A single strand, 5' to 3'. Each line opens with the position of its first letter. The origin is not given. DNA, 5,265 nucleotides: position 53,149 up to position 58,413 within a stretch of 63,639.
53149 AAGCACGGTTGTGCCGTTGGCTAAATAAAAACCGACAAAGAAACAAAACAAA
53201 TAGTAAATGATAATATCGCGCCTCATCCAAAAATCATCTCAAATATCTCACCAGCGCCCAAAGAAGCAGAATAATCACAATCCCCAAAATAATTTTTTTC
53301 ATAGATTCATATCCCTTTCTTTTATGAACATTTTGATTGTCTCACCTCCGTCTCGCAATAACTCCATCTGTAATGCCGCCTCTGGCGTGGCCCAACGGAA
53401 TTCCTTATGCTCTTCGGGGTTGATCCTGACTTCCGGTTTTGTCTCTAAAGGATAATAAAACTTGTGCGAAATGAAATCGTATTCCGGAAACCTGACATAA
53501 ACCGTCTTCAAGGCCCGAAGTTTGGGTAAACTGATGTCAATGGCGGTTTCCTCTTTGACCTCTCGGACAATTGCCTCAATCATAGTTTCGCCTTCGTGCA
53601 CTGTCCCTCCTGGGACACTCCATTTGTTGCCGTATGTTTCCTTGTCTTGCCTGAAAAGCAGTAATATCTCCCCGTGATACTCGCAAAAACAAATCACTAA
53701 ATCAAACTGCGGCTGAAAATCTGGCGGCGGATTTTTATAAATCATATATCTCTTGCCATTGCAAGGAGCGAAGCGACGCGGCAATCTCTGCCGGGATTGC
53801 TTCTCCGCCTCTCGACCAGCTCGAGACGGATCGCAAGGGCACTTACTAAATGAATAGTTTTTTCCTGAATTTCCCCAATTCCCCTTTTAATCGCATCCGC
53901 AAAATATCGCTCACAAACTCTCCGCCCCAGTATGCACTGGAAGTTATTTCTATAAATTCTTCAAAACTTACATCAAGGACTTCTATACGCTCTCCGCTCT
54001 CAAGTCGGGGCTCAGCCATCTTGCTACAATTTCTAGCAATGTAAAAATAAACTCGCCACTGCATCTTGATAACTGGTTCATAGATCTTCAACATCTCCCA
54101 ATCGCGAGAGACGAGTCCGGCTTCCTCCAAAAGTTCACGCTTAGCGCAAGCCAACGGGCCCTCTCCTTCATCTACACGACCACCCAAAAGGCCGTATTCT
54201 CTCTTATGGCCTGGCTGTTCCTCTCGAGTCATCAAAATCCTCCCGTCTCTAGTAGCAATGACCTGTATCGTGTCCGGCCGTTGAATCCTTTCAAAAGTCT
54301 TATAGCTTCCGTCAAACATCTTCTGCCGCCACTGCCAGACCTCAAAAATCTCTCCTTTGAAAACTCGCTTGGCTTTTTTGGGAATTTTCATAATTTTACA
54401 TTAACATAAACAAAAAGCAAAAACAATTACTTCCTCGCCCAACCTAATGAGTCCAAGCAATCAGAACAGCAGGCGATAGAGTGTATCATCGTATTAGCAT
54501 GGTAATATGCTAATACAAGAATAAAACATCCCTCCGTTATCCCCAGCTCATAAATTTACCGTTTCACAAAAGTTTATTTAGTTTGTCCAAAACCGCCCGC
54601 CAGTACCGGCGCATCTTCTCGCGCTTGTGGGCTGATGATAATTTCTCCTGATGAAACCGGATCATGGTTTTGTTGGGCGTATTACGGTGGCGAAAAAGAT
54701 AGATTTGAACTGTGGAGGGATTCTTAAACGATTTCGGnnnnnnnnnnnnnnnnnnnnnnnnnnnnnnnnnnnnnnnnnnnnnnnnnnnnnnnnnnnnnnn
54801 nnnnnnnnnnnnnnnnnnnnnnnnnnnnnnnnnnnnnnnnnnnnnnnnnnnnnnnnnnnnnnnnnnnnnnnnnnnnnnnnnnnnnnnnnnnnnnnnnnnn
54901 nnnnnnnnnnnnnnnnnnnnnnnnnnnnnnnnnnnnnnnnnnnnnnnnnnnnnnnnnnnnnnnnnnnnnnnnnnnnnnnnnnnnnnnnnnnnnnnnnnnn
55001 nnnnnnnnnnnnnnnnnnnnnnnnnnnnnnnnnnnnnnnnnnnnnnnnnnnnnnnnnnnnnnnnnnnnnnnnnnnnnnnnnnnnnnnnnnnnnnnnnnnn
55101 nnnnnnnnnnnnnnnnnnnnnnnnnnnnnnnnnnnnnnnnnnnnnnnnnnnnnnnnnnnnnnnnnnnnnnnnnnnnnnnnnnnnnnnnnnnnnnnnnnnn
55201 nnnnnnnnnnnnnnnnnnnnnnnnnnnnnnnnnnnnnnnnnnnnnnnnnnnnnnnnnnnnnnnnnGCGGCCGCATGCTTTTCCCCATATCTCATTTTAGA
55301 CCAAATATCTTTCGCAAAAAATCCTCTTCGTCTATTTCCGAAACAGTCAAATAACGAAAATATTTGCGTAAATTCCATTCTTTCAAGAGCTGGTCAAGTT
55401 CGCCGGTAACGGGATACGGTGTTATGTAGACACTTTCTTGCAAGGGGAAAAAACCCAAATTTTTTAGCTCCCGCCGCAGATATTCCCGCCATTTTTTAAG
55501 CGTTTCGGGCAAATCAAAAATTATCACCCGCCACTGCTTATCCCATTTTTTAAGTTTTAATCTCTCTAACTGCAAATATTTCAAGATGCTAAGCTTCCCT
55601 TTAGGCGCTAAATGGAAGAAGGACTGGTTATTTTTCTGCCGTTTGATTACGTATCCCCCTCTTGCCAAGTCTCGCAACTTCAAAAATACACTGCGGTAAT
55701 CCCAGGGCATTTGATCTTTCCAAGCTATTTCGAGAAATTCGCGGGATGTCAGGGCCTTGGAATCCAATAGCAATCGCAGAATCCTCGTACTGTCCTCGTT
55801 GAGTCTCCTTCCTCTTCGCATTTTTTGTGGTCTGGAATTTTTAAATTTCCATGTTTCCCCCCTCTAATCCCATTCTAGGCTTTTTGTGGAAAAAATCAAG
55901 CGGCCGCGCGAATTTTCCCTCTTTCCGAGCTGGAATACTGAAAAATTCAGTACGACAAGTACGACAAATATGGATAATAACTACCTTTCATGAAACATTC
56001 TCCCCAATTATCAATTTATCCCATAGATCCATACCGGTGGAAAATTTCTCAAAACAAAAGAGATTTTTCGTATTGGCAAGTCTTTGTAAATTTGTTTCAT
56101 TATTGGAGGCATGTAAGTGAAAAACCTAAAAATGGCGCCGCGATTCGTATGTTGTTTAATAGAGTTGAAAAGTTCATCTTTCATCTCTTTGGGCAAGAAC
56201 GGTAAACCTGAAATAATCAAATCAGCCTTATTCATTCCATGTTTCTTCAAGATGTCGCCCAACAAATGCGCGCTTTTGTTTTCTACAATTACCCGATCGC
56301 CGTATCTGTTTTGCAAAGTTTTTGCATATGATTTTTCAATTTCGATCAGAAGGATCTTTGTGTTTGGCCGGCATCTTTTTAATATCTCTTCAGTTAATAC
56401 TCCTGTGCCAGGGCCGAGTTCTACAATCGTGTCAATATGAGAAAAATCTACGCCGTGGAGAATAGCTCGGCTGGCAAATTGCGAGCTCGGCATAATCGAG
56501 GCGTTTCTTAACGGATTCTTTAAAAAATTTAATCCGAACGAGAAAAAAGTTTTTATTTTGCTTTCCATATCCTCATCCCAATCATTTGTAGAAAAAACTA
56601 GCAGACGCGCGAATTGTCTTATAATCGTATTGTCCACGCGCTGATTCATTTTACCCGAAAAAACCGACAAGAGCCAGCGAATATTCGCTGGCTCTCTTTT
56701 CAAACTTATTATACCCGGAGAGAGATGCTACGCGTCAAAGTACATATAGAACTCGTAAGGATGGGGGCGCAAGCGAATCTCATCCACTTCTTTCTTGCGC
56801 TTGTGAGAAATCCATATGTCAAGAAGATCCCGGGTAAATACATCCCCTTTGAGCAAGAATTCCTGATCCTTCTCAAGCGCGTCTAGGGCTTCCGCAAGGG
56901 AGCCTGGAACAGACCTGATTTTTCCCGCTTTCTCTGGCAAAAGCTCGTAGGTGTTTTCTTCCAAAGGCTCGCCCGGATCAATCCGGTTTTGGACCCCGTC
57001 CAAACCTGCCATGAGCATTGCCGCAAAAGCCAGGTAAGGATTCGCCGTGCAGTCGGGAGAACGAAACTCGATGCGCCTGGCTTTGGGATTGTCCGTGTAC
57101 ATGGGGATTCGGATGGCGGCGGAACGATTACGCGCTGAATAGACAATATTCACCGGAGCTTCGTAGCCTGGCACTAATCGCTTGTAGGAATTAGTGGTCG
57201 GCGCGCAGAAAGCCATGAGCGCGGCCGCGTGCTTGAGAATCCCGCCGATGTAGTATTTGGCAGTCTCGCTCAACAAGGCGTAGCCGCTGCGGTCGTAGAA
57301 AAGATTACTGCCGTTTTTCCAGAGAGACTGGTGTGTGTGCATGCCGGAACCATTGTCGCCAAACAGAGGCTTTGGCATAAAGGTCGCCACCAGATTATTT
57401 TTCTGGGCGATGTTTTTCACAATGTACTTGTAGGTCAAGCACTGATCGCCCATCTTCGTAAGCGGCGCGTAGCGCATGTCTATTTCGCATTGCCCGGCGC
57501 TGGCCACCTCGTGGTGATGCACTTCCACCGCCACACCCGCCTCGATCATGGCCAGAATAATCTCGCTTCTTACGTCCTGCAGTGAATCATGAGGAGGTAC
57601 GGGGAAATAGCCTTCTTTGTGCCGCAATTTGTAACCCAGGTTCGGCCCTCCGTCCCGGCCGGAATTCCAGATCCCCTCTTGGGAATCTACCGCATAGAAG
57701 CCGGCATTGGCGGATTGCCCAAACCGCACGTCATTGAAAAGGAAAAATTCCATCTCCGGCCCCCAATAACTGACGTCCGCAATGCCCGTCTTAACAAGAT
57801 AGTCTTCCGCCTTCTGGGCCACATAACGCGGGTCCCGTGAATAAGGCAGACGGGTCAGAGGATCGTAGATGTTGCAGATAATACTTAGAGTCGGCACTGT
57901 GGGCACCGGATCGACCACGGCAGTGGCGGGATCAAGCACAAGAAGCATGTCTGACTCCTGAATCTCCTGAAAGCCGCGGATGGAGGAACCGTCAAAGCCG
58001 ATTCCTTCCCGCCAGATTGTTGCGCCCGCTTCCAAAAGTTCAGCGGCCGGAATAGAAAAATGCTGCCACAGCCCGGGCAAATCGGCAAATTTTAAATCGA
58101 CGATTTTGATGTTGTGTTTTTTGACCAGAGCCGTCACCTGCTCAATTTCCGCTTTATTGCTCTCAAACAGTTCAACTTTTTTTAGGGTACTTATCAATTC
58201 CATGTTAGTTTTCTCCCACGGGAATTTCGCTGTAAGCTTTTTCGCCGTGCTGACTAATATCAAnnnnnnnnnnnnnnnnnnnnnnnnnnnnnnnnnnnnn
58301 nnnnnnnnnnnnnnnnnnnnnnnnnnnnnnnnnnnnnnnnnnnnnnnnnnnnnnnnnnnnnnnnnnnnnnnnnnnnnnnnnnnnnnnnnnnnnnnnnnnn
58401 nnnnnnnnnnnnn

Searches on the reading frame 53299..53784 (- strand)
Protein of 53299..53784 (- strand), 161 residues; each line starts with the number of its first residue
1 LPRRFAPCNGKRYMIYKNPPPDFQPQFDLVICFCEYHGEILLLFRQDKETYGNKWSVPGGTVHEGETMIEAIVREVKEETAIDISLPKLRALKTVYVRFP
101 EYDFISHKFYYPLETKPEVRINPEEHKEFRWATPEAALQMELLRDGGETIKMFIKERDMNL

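Call 46: search_protein_families(library=pfam, proteins=[window:53299-53784:-], max_evalue=0.0001)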
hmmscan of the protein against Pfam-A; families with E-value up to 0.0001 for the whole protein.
window:53299-53784:- (161 aa): 2 families
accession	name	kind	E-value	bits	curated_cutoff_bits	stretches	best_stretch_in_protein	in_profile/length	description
PF00293.34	NUDIX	-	2.3e-18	66.9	21.1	1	31-141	8-122/134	NUDIX domain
PF14815.12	NUDIX_4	-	1.1e-07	32.1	35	1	33-139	4-100/113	NUDIX domain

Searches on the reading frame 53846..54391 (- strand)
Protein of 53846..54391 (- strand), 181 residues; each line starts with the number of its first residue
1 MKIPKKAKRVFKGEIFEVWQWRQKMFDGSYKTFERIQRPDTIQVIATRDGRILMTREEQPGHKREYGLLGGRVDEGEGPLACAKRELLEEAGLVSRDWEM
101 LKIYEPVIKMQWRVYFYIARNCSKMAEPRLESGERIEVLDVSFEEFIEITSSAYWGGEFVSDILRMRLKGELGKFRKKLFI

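Call 46: search_protein_families(library=pfam, proteins=[window:53846-54391:-], max_evalue=0.0001)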
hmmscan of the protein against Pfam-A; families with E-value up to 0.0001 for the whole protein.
window:53846-54391:- (181 aa): 1 family
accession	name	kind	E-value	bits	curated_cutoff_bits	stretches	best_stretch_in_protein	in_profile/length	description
PF00293.34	NUDIX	-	1.5e-14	54.6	21.1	1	44-146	9-118/134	NUDIX domain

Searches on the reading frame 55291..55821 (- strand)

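Call 46: search_protein_families(library=pfam, proteins=[window:55291-55821:-], max_evalue=0.0001)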
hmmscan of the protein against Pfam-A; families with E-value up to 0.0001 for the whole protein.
window:55291-55821:- (176 aa): 1 family
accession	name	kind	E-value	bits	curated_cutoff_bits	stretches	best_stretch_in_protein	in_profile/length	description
PF20803.2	PaaX_M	-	4.3e-21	75.2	24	1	91-165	2-76/83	PaaX protein central Cas2-like domain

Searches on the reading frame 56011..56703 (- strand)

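Call 46: search_protein_families(library=pfam, proteins=[window:56011-56703:-], max_evalue=0.0001)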
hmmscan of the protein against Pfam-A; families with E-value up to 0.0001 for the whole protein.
window:56011-56703:- (230 aa): 1 family
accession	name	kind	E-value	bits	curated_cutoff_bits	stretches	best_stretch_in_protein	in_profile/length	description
PF00398.26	RrnaAD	-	1.5e-08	34.5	24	1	54-135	6-73/263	Ribosomal RNA adenine dimethylase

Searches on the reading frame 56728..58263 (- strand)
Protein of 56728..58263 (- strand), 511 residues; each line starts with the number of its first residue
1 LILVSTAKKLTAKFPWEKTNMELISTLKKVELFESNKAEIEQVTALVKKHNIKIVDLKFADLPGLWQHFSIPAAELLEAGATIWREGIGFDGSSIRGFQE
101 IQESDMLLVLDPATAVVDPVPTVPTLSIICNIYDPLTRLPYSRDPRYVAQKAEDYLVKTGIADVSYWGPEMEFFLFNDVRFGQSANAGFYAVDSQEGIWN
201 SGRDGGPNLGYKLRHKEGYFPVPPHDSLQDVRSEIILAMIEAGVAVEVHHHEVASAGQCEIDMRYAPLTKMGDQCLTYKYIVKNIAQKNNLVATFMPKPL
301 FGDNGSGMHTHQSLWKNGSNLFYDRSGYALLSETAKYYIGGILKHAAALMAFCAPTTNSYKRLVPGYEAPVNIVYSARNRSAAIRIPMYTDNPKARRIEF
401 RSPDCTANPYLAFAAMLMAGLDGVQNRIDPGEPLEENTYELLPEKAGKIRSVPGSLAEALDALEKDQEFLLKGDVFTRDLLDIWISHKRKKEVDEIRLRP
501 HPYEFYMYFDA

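Call 46: search_protein_families(library=pfam, proteins=[window:56728-58263:-], max_evalue=0.0001)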
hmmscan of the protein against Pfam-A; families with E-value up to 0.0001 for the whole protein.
window:56728-58263:- (511 aa): 2 families
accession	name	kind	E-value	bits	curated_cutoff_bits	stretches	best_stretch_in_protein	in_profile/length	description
PF00120.29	Gln-synt_C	-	2.9e-136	454.5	24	1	143-508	2-344/344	Glutamine synthetase, catalytic domain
PF03951.24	Gln-synt_N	-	8e-28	96.3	33.4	1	51-135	1-82/82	Glutamine synthetase, beta-Grasp domain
